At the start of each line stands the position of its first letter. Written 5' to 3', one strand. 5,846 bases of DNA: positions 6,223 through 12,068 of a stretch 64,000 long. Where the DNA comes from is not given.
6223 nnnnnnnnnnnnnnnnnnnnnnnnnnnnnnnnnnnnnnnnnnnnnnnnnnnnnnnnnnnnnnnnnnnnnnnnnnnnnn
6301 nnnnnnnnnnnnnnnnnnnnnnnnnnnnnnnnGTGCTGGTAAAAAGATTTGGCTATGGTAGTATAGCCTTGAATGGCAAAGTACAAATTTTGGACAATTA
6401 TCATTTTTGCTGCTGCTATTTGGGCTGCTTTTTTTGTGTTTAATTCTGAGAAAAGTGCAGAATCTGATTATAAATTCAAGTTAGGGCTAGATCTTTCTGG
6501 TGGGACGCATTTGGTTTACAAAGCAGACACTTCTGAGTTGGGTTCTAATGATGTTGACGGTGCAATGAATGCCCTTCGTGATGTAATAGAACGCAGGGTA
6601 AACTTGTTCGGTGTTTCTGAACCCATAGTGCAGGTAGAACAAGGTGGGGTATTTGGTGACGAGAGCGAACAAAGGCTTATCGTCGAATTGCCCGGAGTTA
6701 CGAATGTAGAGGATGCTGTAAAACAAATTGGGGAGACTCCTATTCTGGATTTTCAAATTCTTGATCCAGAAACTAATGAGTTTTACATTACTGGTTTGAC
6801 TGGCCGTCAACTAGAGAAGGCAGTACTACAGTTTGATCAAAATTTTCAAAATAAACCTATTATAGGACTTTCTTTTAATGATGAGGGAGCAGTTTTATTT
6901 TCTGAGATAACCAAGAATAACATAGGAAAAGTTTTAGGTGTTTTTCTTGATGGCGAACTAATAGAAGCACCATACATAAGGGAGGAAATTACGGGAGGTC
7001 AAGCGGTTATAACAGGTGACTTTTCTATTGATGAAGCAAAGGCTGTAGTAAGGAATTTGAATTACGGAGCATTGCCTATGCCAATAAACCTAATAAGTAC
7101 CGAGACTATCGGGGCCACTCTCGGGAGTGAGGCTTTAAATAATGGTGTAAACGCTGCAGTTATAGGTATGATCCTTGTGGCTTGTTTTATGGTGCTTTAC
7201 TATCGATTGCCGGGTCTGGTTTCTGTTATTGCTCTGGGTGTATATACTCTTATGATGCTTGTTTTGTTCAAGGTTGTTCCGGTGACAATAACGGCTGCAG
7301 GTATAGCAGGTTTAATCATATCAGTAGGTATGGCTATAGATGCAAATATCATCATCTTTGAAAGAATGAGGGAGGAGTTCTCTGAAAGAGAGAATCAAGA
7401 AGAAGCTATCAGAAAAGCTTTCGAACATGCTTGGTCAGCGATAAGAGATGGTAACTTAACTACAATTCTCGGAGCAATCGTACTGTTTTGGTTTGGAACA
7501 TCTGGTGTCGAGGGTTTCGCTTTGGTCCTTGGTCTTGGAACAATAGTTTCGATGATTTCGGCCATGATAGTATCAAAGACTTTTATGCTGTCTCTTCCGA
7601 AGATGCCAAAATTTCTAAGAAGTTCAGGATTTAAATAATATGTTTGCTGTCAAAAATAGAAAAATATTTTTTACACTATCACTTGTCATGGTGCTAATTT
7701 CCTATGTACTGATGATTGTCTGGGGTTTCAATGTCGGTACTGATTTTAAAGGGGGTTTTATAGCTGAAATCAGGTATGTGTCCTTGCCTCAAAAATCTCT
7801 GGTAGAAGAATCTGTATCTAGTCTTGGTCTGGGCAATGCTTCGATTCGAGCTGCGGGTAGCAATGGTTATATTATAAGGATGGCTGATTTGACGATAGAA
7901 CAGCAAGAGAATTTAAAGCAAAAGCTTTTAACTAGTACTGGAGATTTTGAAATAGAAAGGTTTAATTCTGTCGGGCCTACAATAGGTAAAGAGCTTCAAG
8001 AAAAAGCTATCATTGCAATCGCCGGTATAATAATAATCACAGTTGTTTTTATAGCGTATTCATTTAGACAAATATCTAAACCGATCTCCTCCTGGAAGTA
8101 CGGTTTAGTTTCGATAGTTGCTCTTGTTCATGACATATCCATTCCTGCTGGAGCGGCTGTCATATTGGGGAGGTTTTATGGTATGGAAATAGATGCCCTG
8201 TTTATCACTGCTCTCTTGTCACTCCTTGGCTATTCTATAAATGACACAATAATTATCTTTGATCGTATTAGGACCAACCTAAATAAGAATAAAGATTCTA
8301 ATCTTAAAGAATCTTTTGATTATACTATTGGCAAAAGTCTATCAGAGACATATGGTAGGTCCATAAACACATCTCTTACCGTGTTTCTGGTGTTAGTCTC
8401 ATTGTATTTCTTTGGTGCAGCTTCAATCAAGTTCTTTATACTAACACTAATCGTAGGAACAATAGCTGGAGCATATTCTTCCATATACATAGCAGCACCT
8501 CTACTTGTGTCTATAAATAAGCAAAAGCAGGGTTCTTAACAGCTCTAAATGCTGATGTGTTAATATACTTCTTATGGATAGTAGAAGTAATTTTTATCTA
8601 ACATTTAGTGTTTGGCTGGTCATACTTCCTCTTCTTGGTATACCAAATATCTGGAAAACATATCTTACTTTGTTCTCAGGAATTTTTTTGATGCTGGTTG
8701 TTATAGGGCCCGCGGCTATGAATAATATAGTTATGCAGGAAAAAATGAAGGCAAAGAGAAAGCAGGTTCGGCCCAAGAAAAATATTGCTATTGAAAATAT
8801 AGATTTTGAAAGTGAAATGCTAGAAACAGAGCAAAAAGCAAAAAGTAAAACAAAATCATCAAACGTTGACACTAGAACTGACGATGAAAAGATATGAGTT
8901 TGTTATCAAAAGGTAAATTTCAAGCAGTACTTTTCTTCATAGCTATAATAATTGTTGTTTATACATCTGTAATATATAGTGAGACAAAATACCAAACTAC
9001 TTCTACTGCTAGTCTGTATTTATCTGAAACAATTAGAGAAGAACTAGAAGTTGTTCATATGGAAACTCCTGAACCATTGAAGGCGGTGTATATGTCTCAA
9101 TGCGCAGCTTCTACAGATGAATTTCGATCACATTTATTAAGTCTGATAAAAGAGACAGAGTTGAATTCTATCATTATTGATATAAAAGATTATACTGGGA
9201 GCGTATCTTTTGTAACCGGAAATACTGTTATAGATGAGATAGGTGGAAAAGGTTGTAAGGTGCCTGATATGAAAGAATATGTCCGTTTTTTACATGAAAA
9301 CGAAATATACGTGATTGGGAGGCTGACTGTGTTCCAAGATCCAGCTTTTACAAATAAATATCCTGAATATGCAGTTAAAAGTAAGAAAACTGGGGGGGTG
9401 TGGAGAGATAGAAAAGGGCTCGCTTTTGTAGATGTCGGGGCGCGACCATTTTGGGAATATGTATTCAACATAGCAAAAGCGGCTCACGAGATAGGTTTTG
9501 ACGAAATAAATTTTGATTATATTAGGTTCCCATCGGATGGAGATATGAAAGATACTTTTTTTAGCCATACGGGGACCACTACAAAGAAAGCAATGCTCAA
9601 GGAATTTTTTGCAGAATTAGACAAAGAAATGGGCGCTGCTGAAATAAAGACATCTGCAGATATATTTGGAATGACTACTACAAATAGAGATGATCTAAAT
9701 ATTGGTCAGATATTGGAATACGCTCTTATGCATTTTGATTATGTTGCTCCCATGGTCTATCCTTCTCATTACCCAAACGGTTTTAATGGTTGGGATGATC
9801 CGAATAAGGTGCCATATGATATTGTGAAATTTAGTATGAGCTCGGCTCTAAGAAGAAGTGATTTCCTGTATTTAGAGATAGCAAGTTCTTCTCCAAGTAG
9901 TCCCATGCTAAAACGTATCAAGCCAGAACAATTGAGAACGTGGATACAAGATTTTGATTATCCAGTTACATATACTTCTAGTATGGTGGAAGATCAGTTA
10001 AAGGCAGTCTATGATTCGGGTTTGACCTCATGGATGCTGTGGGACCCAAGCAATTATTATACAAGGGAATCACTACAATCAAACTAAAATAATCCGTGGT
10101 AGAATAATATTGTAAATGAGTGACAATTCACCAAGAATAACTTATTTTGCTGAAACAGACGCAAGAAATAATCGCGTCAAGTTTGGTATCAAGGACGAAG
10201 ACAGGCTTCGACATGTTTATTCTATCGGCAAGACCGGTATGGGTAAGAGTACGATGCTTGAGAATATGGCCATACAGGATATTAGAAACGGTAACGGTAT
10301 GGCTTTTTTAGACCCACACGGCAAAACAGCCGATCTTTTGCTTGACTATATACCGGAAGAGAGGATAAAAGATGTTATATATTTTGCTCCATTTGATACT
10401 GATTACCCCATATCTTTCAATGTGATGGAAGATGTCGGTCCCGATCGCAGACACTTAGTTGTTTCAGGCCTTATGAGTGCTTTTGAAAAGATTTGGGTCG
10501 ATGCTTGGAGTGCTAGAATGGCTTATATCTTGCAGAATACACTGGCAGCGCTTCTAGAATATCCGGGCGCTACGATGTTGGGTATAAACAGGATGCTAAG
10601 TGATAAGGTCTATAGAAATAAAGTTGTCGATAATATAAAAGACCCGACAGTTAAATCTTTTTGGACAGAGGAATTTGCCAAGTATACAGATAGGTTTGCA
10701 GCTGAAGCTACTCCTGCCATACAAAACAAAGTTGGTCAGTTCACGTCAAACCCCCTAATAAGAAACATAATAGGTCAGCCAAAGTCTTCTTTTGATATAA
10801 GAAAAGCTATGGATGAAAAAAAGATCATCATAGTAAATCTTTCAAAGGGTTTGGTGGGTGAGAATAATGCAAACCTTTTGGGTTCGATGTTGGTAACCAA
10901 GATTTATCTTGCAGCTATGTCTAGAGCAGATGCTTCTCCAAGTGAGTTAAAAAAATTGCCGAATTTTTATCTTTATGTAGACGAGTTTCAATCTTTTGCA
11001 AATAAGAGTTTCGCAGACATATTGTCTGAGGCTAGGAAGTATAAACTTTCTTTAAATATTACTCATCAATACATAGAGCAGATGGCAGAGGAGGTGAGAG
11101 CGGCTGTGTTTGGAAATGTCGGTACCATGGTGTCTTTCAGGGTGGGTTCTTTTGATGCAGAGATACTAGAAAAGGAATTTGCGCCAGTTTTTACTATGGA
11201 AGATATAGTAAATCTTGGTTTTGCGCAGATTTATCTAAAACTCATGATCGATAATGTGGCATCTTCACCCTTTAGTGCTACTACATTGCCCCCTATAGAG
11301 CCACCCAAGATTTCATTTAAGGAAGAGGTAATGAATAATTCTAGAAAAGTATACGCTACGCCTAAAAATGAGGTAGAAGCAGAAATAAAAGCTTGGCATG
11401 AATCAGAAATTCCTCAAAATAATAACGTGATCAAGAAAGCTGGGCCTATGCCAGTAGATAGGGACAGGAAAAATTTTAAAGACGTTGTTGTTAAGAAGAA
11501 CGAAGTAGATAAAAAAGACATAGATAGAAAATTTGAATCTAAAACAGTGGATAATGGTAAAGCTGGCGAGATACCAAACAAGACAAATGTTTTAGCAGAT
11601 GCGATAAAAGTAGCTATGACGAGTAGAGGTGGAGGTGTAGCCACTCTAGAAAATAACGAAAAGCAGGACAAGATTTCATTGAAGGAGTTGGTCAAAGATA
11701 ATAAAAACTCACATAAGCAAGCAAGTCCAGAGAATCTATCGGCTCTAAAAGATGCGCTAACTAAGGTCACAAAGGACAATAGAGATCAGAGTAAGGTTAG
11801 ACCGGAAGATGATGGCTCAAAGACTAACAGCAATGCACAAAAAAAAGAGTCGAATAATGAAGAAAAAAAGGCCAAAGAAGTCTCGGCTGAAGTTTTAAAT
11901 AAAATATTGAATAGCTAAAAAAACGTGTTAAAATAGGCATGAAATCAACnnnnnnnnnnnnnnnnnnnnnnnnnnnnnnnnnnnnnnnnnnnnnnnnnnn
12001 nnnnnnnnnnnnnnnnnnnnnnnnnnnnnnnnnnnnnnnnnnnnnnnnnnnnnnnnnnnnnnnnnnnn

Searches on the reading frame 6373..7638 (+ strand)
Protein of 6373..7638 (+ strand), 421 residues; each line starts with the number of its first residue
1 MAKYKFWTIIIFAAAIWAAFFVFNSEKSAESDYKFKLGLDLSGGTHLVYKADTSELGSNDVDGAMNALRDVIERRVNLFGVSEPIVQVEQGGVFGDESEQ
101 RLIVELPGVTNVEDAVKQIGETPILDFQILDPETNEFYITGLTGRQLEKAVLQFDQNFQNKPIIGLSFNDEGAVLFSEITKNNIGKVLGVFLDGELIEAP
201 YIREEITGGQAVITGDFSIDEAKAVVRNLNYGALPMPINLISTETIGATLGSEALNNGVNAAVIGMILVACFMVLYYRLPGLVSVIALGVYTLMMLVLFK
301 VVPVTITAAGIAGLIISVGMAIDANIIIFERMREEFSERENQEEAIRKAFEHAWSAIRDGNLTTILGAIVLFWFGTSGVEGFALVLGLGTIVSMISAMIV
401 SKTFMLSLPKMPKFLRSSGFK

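Call 9: search_protein_families(library=pfam, proteins=[window:6373-7638:+], max_evalue=0.001)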
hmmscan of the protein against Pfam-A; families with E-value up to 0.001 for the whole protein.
window:6373-7638:+ (421 aa): 6 families
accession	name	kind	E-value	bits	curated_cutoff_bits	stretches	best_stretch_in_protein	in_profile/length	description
PF22599.2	SecDF_P1_head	-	7.9e-26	90.6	27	1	141-235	20-113/114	SecDF, P1 head subdomain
PF02355.23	SecD_SecF_C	-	1.1e-17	64.5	20.5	1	239-408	14-186/189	Protein export membrane protein SecD/SecF, C-terminal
PF21760.3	SecD_1st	-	1.5e-12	47.2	27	1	66-131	2-59/60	Protein translocase subunit SecDF, P1 domain, N-terminal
PF03176.21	MMPL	-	3.6e-06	26.6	20.5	1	262-398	149-292/333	MMPL family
PF07549.19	Sec_GG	-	3.1e-05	23.8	20.3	1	35-54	8-27/28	SecD/SecF GG Motif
PF00873.25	ACR_tran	-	0.00015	20.1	28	1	252-404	327-481/1021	AcrB/AcrD/AcrF family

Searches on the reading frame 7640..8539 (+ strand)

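Call 9: search_protein_families(library=pfam, proteins=[window:7640-8539:+], max_evalue=0.001)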
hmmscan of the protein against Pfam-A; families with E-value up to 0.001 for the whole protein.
window:7640-8539:+ (299 aa): 1 family
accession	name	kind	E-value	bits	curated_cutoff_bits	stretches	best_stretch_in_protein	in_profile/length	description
PF02355.23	SecD_SecF_C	-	6.1e-51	173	20.5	1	95-294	4-188/189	Protein export membrane protein SecD/SecF, C-terminal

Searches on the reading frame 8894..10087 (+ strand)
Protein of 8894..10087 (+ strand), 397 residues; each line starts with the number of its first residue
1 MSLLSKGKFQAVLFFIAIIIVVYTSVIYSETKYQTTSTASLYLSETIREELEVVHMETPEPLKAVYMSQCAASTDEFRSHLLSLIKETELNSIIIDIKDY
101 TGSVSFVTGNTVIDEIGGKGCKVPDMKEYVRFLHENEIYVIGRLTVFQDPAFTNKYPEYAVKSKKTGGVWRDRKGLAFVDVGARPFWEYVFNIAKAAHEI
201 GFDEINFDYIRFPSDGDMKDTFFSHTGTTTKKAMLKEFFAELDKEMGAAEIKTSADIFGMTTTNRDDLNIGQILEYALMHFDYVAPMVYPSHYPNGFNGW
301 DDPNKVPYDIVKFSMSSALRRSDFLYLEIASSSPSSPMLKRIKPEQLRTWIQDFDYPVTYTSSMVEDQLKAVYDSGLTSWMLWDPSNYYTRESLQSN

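Call 9: search_protein_families(library=pfam, proteins=[window:8894-10087:+], max_evalue=0.001)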
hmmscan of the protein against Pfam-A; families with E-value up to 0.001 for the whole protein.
window:8894-10087:+ (397 aa): 1 family
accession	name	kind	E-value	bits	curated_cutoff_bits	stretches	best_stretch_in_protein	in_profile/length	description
PF13200.12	DUF4015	-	7.4e-87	291.8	27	1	64-389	1-313/313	Putative glycosyl hydrolase domain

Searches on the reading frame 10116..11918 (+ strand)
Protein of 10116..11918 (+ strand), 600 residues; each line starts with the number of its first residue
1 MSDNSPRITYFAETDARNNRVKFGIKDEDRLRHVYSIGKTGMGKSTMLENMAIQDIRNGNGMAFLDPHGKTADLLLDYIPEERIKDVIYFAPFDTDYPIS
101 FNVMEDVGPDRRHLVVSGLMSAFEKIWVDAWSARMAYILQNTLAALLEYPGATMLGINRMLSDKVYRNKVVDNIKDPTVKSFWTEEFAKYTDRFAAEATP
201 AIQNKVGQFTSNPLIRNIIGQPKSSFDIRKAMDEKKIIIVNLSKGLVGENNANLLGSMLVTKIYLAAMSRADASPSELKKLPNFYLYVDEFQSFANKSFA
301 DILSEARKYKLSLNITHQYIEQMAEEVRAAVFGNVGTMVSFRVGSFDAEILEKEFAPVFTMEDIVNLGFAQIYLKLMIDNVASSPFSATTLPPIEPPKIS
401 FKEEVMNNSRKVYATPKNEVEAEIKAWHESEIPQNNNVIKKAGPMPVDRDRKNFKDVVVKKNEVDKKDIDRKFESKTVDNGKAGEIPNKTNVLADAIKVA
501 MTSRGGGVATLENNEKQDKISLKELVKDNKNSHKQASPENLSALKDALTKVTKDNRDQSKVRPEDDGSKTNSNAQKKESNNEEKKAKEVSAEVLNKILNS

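Call 9: search_protein_families(library=pfam, proteins=[window:10116-11918:+], max_evalue=0.001)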
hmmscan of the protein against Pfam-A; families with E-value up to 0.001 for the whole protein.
window:10116-11918:+ (600 aa): 2 families
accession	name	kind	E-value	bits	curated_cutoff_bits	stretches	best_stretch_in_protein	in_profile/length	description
PF10412.15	TrwB_AAD_bind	-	0.0002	20.8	20.5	1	31-340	15-307/387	Type IV secretion-system coupling protein DNA-binding domain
PF12696.13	TraG-D_C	-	0.00058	20.2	22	1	284-344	2-67/126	TraM recognition site of TraD and TraG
